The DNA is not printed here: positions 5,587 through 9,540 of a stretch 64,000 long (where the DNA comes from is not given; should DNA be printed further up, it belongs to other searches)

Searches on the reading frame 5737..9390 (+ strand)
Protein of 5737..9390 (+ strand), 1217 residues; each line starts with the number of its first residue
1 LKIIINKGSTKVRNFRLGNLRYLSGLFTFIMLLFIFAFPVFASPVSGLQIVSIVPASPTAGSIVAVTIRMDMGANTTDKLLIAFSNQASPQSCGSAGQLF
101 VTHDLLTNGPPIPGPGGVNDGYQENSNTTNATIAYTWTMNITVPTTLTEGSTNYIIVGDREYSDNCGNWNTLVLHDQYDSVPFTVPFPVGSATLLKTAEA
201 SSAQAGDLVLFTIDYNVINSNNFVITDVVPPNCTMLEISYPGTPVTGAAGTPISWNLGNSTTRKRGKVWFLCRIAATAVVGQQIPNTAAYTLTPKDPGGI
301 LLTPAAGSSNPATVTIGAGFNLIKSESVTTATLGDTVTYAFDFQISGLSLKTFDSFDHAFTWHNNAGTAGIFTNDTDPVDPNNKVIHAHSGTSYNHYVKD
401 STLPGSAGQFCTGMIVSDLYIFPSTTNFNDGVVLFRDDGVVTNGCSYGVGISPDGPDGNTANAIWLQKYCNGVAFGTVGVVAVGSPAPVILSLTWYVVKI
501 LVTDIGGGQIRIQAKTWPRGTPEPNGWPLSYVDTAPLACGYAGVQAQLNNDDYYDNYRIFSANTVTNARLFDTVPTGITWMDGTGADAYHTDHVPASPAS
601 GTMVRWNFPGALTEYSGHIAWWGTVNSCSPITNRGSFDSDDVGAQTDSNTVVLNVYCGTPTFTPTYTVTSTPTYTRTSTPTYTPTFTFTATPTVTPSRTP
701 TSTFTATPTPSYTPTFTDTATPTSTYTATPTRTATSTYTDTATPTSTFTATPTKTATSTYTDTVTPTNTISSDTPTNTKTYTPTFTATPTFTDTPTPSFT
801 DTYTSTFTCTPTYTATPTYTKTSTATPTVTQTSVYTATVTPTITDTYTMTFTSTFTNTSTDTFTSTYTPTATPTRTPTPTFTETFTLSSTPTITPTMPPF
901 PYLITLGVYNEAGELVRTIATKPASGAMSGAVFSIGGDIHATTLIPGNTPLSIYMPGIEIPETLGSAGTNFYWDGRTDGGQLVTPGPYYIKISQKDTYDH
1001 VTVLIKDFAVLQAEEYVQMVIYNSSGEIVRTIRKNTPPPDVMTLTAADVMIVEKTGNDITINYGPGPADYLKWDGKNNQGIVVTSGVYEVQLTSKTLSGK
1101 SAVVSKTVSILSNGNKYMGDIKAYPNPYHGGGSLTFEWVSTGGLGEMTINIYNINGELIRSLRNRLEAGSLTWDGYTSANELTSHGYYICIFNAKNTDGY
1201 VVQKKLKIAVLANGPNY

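Call 9: search_protein_families(library=pfam, proteins=[window:5737-9390:+], max_evalue=0.01)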
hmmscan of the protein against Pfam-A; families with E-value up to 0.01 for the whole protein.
window:5737-9390:+ (1217 aa): 2 families
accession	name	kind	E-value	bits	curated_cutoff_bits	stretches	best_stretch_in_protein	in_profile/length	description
PF13860.13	FlgD_ig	-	1.1e-18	67.5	27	3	1130-1188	8-69/79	FlgD Ig-like domain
PF18962.6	Por_Secre_tail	-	0.00046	20.9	27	1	1124-1197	2-67/75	Secretion system C-terminal sorting domain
